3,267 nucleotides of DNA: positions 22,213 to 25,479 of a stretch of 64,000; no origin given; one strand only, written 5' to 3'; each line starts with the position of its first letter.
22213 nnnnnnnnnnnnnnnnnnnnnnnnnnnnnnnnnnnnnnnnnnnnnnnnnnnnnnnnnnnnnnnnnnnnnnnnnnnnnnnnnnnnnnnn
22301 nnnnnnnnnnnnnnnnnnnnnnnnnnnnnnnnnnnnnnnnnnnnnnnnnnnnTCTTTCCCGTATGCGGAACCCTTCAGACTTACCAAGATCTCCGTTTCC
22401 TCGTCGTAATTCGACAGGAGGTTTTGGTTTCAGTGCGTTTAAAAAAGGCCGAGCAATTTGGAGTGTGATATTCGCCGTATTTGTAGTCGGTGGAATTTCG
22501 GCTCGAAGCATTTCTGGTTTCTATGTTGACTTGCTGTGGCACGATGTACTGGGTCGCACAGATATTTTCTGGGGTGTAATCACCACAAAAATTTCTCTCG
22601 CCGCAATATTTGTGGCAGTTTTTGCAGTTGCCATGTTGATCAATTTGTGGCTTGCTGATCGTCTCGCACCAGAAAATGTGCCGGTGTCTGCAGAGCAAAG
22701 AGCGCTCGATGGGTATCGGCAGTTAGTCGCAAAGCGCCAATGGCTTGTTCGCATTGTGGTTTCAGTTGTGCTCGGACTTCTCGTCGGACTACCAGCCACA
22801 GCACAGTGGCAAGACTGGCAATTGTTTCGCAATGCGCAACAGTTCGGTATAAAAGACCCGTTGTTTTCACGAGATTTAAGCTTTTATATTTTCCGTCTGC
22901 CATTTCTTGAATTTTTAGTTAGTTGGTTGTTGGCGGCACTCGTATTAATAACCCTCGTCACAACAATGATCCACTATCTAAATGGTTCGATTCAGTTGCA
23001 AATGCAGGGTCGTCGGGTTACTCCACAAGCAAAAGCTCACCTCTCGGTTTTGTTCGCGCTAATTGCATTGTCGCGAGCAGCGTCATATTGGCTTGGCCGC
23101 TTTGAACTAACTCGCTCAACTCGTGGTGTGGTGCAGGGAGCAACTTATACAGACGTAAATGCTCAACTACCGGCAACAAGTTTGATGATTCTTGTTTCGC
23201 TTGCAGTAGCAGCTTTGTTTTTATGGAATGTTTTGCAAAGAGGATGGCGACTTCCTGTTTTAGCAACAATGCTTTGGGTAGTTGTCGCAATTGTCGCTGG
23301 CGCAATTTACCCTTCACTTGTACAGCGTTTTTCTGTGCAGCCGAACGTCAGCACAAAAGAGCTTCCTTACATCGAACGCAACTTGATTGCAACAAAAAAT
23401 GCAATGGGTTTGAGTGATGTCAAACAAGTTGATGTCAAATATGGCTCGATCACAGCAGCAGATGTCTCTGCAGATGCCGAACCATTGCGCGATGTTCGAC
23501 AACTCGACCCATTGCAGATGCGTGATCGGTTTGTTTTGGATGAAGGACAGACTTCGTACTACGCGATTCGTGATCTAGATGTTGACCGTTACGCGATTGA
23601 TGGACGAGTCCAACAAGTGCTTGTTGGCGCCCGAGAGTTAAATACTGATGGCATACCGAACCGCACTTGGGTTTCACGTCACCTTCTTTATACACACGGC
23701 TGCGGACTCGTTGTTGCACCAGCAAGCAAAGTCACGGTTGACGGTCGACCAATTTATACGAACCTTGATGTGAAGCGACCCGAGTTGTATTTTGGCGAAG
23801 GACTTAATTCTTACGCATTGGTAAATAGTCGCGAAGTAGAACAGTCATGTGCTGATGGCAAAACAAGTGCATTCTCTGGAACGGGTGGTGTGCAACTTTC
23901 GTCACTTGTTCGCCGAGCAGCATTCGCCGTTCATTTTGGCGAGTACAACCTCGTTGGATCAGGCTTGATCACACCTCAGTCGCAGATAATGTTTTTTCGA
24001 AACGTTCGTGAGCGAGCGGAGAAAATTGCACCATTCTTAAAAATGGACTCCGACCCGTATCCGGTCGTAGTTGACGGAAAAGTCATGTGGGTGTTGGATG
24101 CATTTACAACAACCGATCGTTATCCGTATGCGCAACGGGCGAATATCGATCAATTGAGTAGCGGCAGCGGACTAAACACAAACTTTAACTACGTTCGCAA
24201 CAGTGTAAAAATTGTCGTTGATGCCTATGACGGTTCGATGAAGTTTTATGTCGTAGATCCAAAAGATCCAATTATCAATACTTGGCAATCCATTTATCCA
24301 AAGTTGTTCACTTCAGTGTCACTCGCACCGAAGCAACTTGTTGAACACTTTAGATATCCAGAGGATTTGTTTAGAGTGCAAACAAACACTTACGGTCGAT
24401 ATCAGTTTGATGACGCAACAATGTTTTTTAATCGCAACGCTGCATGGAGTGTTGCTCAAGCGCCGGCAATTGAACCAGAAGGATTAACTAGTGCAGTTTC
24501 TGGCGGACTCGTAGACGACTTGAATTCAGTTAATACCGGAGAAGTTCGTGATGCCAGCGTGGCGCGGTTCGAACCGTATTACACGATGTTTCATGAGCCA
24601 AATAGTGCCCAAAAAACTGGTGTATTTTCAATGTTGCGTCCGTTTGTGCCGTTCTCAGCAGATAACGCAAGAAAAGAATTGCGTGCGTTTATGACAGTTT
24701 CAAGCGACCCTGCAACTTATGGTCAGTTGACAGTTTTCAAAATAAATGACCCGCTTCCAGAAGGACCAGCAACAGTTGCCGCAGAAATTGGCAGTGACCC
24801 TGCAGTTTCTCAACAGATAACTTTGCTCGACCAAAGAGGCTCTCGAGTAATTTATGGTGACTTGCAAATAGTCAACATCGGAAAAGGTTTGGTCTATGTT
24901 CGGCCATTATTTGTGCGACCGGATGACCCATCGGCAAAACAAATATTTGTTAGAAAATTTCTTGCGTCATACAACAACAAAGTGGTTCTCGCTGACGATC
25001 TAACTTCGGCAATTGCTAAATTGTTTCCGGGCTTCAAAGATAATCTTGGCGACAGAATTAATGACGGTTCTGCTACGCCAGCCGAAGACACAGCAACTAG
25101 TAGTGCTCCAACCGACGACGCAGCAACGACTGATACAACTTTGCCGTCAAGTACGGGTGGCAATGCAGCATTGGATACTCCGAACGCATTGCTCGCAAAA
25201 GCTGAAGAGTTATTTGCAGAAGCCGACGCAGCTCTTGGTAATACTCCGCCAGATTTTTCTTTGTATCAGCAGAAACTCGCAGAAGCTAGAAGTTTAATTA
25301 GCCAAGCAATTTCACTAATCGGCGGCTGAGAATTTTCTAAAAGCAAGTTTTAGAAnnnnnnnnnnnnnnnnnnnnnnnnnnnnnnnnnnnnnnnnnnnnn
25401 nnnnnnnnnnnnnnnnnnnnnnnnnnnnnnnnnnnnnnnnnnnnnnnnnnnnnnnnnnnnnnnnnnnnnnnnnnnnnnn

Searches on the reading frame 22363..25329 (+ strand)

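Call 59: search_protein_families(library=pfam, proteins=[window:22363-25329:+], max_evalue=0.00001)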
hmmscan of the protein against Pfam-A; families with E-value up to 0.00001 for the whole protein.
window:22363-25329:+ (988 aa): 1 family
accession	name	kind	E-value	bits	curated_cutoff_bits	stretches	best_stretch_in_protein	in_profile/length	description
PF03699.18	UPF0182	-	3.7e-241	802.9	27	1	35-822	3-770/770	Uncharacterised protein family (UPF0182)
